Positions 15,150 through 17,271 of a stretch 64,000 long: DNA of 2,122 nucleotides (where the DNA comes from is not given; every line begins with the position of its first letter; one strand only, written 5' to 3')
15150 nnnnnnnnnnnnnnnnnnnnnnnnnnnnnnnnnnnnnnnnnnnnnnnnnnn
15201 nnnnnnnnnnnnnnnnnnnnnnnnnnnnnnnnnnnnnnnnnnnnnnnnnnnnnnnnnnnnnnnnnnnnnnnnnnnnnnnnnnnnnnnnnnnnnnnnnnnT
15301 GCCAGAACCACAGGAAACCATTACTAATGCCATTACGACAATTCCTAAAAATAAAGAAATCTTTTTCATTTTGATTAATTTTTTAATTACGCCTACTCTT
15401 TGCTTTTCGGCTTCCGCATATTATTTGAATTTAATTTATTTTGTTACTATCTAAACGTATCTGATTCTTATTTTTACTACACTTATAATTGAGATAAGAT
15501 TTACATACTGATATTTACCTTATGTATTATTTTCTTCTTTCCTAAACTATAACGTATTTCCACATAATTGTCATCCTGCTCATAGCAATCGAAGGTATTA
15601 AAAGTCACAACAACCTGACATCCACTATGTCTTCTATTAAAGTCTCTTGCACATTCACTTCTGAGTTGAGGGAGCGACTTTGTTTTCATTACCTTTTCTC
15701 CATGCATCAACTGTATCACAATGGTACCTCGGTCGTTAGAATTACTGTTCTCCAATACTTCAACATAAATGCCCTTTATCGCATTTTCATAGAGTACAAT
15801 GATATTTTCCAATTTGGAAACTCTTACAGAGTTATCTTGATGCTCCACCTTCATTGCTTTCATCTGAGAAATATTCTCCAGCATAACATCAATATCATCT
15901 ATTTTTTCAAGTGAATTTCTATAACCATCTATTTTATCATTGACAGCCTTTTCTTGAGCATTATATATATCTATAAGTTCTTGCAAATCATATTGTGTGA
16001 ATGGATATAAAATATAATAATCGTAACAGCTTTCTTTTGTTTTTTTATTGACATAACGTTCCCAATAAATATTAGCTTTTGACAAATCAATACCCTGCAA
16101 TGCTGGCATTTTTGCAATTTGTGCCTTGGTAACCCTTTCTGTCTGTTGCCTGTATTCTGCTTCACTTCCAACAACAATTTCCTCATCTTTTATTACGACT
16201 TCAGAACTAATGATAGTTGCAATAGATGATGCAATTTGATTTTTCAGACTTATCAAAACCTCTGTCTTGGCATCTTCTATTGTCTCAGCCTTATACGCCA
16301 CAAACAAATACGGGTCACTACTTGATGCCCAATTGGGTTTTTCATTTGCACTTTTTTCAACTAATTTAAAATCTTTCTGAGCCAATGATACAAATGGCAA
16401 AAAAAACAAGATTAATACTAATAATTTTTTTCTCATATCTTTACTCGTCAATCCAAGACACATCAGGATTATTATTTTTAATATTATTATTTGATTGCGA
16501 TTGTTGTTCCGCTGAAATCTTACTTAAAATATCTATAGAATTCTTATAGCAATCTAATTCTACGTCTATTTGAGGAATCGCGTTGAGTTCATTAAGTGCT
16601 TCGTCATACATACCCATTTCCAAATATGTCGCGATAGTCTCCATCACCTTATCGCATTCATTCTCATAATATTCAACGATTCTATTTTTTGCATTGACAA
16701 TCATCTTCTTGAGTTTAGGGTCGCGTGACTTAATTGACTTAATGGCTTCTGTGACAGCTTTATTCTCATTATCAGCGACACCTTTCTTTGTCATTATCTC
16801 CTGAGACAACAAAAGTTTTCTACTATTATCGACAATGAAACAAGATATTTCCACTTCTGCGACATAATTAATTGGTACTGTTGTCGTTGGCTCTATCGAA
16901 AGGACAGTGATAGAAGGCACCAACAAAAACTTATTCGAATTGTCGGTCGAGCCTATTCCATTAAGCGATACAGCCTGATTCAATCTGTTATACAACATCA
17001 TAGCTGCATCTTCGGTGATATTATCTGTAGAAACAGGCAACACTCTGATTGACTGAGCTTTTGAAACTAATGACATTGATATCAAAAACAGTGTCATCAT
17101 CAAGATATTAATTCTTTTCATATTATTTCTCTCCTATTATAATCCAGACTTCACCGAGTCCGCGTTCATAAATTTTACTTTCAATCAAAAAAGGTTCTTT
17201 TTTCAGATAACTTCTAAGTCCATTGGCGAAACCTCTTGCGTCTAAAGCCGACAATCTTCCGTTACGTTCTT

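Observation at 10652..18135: Six back-to-back signal-peptide proteins of unknown function, apparently co-transcribed with a PMCA-type Ca2+ ATPase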

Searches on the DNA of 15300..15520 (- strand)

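Call 73: search_rna_families(source=window, start=15300, end=15520, threshold=evalue, max_evalue=1, show_alignments=2)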
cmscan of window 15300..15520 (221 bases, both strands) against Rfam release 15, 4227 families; matches with E-value up to 1: 2.
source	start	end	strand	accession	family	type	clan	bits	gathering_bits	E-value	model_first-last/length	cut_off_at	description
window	15390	15420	-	RF02914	DUF805b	Cis-reg;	CL00115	34.7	35.6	1.6e-08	1-35/35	no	DUF805b RNA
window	15338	15391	-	RF03421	mir-2558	Gene; miRNA;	-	17.5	70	0.54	1-84/84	no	mir-2558 microRNA precursor family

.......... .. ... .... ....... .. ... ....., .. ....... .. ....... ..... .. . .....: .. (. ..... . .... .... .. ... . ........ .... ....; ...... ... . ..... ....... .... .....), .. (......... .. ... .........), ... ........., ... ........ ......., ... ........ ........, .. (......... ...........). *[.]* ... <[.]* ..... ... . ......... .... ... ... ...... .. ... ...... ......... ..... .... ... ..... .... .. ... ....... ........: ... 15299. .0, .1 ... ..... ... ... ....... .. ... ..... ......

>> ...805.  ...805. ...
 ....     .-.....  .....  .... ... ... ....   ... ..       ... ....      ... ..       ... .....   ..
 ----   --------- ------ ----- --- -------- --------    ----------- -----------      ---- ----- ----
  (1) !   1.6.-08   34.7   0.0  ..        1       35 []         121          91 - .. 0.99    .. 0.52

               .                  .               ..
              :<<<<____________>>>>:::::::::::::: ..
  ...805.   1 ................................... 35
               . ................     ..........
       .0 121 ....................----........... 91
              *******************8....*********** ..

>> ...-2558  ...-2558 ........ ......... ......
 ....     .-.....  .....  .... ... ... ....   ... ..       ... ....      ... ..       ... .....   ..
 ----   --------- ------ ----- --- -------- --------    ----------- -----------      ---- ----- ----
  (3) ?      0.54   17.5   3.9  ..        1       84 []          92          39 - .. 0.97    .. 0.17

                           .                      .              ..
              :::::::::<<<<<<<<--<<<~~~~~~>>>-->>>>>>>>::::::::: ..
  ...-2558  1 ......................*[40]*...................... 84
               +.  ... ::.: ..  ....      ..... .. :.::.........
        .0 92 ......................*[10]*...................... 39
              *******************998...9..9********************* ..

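Call 82: build_rna_model(alignment_id=A11, structure=none)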
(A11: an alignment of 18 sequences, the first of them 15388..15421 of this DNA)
Model R1 built from alignment A11 (18 sequences, 36 columns); structure: none (sequence only).
model positions 34; base pairs 0; branch points 0; effective number of sequences 18; information 1.446 bits per position. No base pairs: searches with it score sequence only.

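Call 83: search_with_rna_model(model_id=R1, sources=[window, L001, L002, L003, L004, L005, L006, L007, L008, L009, L010, L011, L012, L013, L014, L015, L016, L017, L018, L019, L020, L021, L022, L023, L024, L025, L026, L027, L028, L029, L030, L031, L032, L033, L034, L035, L036, L037, L038, L039, L040, L041, L042, L043, L044, L045, L046, L047, L048, L049, L050, L051, L052, L053, L054, L055, L056, L057, L058, L059, L060, L061, L062, L063, L064, L065, L066, L067, L068, L069, L070, L071, L072, L073, L074, L075, L076, L077, L078, L079, L080], max_evalue=1)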
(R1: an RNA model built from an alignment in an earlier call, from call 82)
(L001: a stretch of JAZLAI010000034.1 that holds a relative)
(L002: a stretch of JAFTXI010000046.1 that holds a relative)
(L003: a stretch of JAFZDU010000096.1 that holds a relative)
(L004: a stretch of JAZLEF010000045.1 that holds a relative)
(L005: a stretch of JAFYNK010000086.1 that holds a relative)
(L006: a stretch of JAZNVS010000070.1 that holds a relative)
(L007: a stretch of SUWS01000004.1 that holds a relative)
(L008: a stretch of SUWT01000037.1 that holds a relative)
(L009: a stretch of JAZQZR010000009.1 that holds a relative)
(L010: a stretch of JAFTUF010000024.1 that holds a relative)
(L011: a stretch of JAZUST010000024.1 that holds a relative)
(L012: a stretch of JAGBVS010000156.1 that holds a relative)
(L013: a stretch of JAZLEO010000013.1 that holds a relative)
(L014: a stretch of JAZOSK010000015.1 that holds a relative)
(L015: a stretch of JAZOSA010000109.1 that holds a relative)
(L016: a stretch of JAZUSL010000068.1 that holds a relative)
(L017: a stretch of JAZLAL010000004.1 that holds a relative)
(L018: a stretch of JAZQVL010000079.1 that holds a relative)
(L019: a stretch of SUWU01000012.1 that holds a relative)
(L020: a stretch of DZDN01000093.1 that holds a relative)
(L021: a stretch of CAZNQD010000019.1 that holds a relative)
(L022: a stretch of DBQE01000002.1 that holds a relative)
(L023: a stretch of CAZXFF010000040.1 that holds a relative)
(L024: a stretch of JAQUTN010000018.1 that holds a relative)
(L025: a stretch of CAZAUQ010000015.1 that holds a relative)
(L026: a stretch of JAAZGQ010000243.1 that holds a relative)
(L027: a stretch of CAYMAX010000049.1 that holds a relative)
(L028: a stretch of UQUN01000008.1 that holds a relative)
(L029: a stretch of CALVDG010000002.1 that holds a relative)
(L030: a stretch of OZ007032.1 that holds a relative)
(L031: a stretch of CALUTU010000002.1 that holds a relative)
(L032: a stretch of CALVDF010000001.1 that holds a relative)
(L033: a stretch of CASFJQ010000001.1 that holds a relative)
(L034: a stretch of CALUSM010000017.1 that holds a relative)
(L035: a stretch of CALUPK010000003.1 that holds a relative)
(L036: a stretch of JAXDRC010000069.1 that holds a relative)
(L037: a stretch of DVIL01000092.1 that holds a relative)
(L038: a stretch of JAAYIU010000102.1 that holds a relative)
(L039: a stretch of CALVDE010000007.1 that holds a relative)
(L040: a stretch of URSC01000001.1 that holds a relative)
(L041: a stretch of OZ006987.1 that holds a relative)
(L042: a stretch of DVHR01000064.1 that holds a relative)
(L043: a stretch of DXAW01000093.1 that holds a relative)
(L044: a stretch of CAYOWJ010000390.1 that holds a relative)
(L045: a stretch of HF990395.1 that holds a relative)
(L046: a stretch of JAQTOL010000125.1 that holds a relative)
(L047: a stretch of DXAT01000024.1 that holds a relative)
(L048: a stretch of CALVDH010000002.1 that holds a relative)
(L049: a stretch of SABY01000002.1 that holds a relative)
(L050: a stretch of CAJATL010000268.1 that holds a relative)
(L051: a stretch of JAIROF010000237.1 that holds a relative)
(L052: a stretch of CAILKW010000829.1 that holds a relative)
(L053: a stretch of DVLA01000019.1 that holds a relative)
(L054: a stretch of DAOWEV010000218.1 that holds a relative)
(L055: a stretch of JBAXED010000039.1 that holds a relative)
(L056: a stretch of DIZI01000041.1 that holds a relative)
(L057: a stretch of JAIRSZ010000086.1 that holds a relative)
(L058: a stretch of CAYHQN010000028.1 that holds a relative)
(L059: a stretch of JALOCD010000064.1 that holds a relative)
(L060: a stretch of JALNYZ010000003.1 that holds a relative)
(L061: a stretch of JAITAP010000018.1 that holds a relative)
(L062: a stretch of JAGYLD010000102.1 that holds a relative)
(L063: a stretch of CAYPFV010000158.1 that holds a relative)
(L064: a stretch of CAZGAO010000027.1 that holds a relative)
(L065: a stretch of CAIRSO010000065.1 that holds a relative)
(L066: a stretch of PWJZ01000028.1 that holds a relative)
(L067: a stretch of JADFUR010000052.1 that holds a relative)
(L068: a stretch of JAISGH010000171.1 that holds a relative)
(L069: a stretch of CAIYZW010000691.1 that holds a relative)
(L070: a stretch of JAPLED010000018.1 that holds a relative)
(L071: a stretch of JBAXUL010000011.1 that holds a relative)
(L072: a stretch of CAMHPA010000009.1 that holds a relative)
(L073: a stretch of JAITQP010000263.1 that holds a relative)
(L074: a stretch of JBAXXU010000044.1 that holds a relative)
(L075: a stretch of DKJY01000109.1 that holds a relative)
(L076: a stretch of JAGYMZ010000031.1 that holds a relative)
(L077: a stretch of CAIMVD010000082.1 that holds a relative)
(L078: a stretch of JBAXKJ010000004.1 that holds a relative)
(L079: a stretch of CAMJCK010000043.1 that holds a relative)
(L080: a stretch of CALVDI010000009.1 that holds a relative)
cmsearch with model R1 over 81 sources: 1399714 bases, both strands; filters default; matches with E-value up to 1: 20.
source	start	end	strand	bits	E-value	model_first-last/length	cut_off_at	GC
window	15388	15421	-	45.3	1.5e-11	1-34/34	-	0.47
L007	12672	12705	+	45.3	1.5e-11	1-34/34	-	0.47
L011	13640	13673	+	45.3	1.5e-11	1-34/34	-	0.47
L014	12627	12660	+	45.3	1.5e-11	1-34/34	-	0.47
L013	12616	12648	+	44.5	2.6e-11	2-34/34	-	0.48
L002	13174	13206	+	43.7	4.5e-11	1-33/34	-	0.48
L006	11707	11739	+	43.7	4.5e-11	1-33/34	-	0.48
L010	13173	13206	+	43.6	5e-11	1-34/34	-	0.44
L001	12652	12685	+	43.5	5.4e-11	1-34/34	-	0.44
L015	8866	8899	+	42.6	1e-10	1-34/34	-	0.44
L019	13210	13242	+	40.9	3.3e-10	1-34/34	-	0.45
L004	12633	12665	+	40.8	3.7e-10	2-34/34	-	0.45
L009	12635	12666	+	40.5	4.5e-10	2-33/34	-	0.44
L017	12408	12441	+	39.5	9.7e-10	1-34/34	-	0.5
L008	13190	13222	+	38.9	1.5e-09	1-34/34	-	0.48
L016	13654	13686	+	38.6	1.8e-09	2-34/34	-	0.48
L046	2161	2195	+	24.5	4.9e-05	2-34/34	-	0.46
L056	6905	6939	+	24.5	4.9e-05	2-34/34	-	0.46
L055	3521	3535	+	13.1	0.18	4-18/34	-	0.53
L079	3759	3772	+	11.5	0.59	11-24/34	-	0.5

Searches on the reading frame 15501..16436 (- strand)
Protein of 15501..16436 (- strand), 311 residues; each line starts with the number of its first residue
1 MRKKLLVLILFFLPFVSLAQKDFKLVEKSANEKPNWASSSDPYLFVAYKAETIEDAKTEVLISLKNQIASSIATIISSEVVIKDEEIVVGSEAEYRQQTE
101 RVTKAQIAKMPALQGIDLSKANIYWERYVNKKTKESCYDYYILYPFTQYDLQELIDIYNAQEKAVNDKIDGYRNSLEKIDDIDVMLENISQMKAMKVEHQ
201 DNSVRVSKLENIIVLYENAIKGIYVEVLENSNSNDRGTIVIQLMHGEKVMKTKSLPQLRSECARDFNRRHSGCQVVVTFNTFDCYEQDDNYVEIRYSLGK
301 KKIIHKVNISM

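Call 3: search_protein_families(library=pfam, proteins=[window:15501-16436:-], max_evalue=1)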
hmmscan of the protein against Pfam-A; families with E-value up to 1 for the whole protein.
window:15501-16436:- (311 aa): 0 families

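Call 4: search_protein_families(library=ncbifam, proteins=[window:15501-16436:-], max_evalue=1)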
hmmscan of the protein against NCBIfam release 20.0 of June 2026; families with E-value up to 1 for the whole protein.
window:15501-16436:- (311 aa): 2 families
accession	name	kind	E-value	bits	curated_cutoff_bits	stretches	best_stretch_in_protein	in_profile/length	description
NF001069.0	PRK00118.1-5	equivalog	0.042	14.2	194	1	133-194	21-80/110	putative DNA-binding protein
NF047433.1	Lepto_7_Nterm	domain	0.27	11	43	1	286-309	32-55/63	LA_0442/LA_0875 N-terminal domain-containing protein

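Call 22: find_homologous_proteins(query=window:15501-16436:-, max_evalue=0.001)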
Query window:15501-16436:- (311 aa): 225 proteins with E <= 0.001 among 1474 candidates; the best 120 are listed.
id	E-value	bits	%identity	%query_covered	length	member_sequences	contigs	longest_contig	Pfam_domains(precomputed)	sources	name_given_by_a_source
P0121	3.1e-195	665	99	100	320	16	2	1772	-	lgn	-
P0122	1.6e-131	456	66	100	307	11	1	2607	-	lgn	-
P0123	1.8e-129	449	66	100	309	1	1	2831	-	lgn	-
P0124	4.2e-120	419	63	100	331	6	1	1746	-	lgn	-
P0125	1.9e-118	413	59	100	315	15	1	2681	-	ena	-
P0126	3.0e-118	412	59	100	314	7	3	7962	-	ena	-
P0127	1.1e-117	411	59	100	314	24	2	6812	-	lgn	-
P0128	6.6e-115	402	58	100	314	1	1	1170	-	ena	-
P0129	2.5e-114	400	60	100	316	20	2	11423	-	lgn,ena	-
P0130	8.3e-114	398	60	100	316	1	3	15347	-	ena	-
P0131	2.0e-113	397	59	100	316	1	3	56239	-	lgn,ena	-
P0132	2.3e-113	396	58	100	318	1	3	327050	-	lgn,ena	-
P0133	5.1e-113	395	59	96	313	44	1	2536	-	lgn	-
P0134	5.7e-113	395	58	100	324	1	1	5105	-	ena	-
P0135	6.0e-113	395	57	100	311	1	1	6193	-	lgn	-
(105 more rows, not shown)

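Call 38: predict_structure(alignment_id=A3)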
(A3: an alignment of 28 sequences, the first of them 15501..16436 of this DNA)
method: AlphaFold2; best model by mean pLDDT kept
length: 311 residues; sequences in the alignment: 28
mean_pLDDT: 83.2   pTM: 0.68
mean pLDDT of the five models: 83.2, 82.5, 80.5, 80.0, 75.4
residues with pLDDT >= 90: 137; 70-90: 118; 50-70: 27; < 50: 29
segments of 3 or more residues with pLDDT < 50: 1-8, 10-20, 80-89
pLDDT, mean of each block of 10 residues (from residue 1): 47 42 87 86 86 87 84 69 39 63 69 77 91 90 85 85 91 96 97 94 91 97 96 92 96 95 92 95 78 93 92 73
secondary structure, 60 per line:
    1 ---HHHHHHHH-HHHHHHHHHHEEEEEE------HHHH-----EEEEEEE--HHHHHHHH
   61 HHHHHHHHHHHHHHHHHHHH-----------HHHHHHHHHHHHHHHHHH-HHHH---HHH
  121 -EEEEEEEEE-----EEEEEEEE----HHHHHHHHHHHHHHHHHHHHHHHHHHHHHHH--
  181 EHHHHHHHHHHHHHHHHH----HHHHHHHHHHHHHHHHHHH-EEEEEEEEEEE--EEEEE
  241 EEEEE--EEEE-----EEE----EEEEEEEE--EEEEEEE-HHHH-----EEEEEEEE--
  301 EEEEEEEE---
elements in order: H4-11 H13-22 E23-28 H35-38 E44-50 H53-80 H92-109 H111-114 E122-130 E136-143 H148-178 H182-198 H203-221 E223-233 E236-245 E248-251 E257-259 E264-271 E274-280 H282-285 E291-298 E301-308

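Call 41: fold_search(model_id=the predicted structure, library=pdb)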
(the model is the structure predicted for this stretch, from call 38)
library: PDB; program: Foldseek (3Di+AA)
matches with E <= 10: 1156; with E <= 0.001: 0
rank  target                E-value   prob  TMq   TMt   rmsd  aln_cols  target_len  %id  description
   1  3dbx_A                1.3e-02  0.35  0.16  0.17  22.0       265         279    9  Structure of chicken CD1-2 with bound fatty acid (released 2008-11-25)
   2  6lt6_A                1.5e-02  0.51  0.20  0.22  20.3       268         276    9  Crystal structure of rhesus macaque MHC class I molecule Mamu-B*05104 complexed with lysophosphatidylcholine (released 2020-04-22)
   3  1agb_A                1.9e-02  0.30  0.18  0.20  20.6       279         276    8  ANTAGONIST HIV-1 GAG PEPTIDES INDUCE STRUCTURAL CHANGES IN HLA B8-HIV-1 GAG PEPTIDE (GGRKKYKL-3R MUTATION) (released 1997-06-16)
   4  1efx_A                2.2e-02  0.35  0.19  0.20  20.4       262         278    9  STRUCTURE OF A COMPLEX BETWEEN THE HUMAN NATURAL KILLER CELL RECEPTOR KIR2DL2 AND A CLASS I MHC LIGAND HLA-CW3 (released 2000-06-14)
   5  3uto_B                2.5e-02  0.72  0.17  0.11  12.2       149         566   13  Twitchin kinase region from C.elegans (Fn31-NL-kin-CRD-Ig26) (released 2012-08-08)
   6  6o9c_A                2.5e-02  0.28  0.18  0.19  20.7       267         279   10  Crystal structure of HLA-A3*01 in complex with a mutant beta-catenin peptide (released 2019-11-13)
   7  5e9d_A                2.7e-02  0.33  0.18  0.20  20.9       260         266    9  RD-1 Mart-1 High bound to Mart-1 decameric peptide (ELA) in complex with HLA-A2 (released 2016-06-08)
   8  5vcl_A                2.8e-02  0.41  0.20  0.21  20.4       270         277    9  Structure of the Qdm peptide bound to Qa-1a (released 2017-10-25)
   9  9k2r_A                2.8e-02  0.35  0.19  0.21  21.4       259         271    9  Human T cell receptor (TRAV24*01/TRBV27*01) in complex with HLA-C*1202 and IY11 peptide (released 2025-09-17)
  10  7n2o_A                3.0e-02  0.41  0.20  0.22  18.6       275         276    8  AS4.2-YEIH-HLA*B27 (released 2022-12-07)
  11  9cx1_A                3.0e-02  0.30  0.18  0.20  21.1       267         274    9  Crystal structure of HLA-A*03:01 L156Q mutant in complex with a mutant PIK3CA peptide (released 2026-02-04)
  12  6iwg_A                3.0e-02  0.30  0.18  0.19  21.2       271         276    9  Crystal structure of rhesus macaque MHC class I molecule Mamu-B*05104 complexed with N-myristoylated 4-mer lipopeptide (released 2019-08-14)
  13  4c4k_O                3.1e-02  0.90  0.17  0.41   6.3       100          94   10  Crystal structure of the titin M10-Obscurin Ig domain 1 complex (released 2014-09-24)
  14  3ft2_A                3.1e-02  0.30  0.19  0.20  20.5       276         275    8  Crystal Structure of a citrulline peptide variant of the minor histocompatibility peptide HA-1 in complex with HLA-A2 (released 2009-04-28)
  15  3bvn_A                3.1e-02  0.28  0.18  0.20  20.6       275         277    8  High resolution crystal structure of HLA-B*1402 in complex with the latent membrane protein 2 peptide (LMP2) of Epstei (released 2009-02-03)
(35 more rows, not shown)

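Call 54: search_protein_families(library=pfam, alignment_id=A8, max_evalue=1)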
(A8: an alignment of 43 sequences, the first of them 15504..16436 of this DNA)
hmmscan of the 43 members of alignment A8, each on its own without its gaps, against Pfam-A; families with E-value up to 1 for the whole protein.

A. member 1, window:15504-16436:- (311 aa): 0 families

B. families by the number of members that match (of 43 scanned): 72 families (the first 25 are shown)
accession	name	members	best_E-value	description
PF02169.21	LPP20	12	0.00011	LPP20 lipoprotein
PF13620.12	CarboxypepD_reg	4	3.2e-16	Carboxypeptidase regulatory-like domain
PF13385.13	Laminin_G_3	4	3.1e-14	Concanavalin A-like lectin/glucanases superfamily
PF13715.12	CarbopepD_reg_2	4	9.4e-12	CarboxypepD_reg-like domain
PF17210.9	SdrD_B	4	5.4e-06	SdrD B-like domain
PF17802.7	SpaA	4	0.00077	Prealbumin-like fold domain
PF16526.10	CLZ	4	0.029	C-terminal leucine zipper domain of cyclic nucleotide-gated channels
PF09430.16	EMC7_beta-sandw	3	0.0019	ER membrane protein complex subunit 7, beta-sandwich domain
PF08308.17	PEGA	3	0.051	PEGA domain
PF14257.11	DUF4349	3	0.077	Domain of unknown function (DUF4349)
PF04297.20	UPF0122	2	0.0019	Putative helix-turn-helix protein, YlxM / p13 like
PF14253.11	AbiH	2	0.0026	Bacteriophage abortive infection AbiH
PF12985.13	DUF3869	2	0.0072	Domain of unknown function (DUF3869)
PF03462.23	PCRF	2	0.011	PCRF domain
PF19818.4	DUF6301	2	0.015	Family of unknown function (DUF6301)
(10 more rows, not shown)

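Call 55: search_solved_structures(query=A8, max_evalue=10)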
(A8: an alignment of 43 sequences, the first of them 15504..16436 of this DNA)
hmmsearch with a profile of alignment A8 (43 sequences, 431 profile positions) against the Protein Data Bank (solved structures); distinct sequences matched with E-value up to 10: 7.
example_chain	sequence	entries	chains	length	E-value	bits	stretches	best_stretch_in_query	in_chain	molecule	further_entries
2v8s_V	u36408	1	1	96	0.31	13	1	151-178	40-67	VESICLE TRANSPORT THROUGH INTERACTION WITH T-SNARES HOMOLOG 1B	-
2qyw_A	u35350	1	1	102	0.35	12.8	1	151-178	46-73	Vesicle transport through interaction with t-SNAREs 1B homolog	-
8j9a_A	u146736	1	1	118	0.38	12.7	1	158-221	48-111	Mediator of RNA polymerase II transcription subunit 15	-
4zrj_B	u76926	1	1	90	0.44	12.5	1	145-206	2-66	Merlin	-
2jua_A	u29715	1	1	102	1.2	11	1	151-222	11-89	de novo protein S836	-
4jdm_A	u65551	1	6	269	1.9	10.4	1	47-84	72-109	Virulence plasmid protein pGP3-D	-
6gjt_A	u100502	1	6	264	2.1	10.3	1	49-84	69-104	Virulence plasmid protein pGP3-D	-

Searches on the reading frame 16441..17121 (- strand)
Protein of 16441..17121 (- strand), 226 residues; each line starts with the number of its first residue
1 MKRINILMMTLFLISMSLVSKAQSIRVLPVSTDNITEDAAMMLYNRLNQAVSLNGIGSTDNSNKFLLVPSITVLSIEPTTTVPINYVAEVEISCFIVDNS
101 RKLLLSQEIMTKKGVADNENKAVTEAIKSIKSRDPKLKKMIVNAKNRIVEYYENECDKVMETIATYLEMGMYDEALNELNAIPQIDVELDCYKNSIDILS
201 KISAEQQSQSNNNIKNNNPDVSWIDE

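Call 3: search_protein_families(library=pfam, proteins=[window:16441-17121:-], max_evalue=1)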
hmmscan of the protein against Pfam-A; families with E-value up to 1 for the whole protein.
window:16441-17121:- (226 aa): 4 families
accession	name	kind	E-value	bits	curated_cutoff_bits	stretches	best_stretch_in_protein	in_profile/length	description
PF17150.9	CHASE6_C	-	0.037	15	27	1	120-172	19-76/80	C-terminal domain of two-partite extracellular sensor domain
PF14450.12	FtsA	-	0.12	13.2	31.8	1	22-88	20-87/127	Cell division protein FtsA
PF14559.12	TPR_19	-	0.13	13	25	1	165-186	34-55/68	Tetratricopeptide repeat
PF21877.2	PH_NF1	-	0.14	13.1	27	0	84-133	46-94/95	PH domain-like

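Call 4: search_protein_families(library=ncbifam, proteins=[window:16441-17121:-], max_evalue=1)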
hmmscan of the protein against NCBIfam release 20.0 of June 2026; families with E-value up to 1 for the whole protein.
window:16441-17121:- (226 aa): 1 family
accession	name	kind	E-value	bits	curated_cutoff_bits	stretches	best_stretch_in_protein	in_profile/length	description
NF008928.0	PRK12285.1-5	equivalog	0.091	11.3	891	1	93-214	263-381/530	tryptophan--tRNA ligase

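Call 48: search_solved_structures(query=A7, max_evalue=10)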
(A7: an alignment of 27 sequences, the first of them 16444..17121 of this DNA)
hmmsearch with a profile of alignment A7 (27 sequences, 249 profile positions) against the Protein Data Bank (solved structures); distinct sequences matched with E-value up to 10: 0.

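Call 65: search_protein_families(library=pfam, alignment_id=A7, max_evalue=1)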
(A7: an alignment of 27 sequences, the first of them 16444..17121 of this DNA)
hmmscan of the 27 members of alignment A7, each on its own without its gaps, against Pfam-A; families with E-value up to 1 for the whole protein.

A. member 1, window:16444-17121:- (226 aa): 4 families
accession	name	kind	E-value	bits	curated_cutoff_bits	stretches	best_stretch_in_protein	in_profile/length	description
PF17150.9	CHASE6_C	-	0.037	15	27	1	120-172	19-76/80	C-terminal domain of two-partite extracellular sensor domain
PF14450.12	FtsA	-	0.12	13.2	31.8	1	22-88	20-87/127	Cell division protein FtsA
PF14559.12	TPR_19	-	0.13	13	25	1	165-186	34-55/68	Tetratricopeptide repeat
PF21877.2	PH_NF1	-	0.14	13.1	27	0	84-133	46-94/95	PH domain-like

B. families by the number of members that match (of 27 scanned): 19 families
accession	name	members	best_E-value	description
PF14559.12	TPR_19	4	0.074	Tetratricopeptide repeat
PF07684.17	NODP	3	0.029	NOTCH protein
PF25058.1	ARM_TT21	3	0.034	Tetratricopeptide repeat protein 21 ARM repeat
PF14450.12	FtsA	2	0.035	Cell division protein FtsA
PF01398.27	JAB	2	0.037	JAB1/Mov34/MPN/PAD-1 ubiquitin protease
PF25060.1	ARM_TT21_2nd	1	0.013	Tetratricopeptide repeat protein 21 second ARM domain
PF12537.13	GPHR_N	1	0.035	The Golgi pH Regulator (GPHR) Family N-terminal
PF17150.9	CHASE6_C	1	0.037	C-terminal domain of two-partite extracellular sensor domain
PF25533.1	Lysostaphin_N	1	0.037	Lysostaphin, N-terminal domain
PF07661.19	MORN_2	1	0.065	MORN repeat variant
PF18705.7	DUF5643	1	0.081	Family of unknown function (DUF5643)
PF25600.1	TRIM_CC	1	0.12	TRIM protein coiled-coil region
PF02472.21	ExbD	1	0.13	Biopolymer transport protein ExbD/TolR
PF09476.15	Pilus_CpaD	1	0.13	Pilus biogenesis CpaD protein (pilus_cpaD)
PF21877.2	PH_NF1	1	0.14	PH domain-like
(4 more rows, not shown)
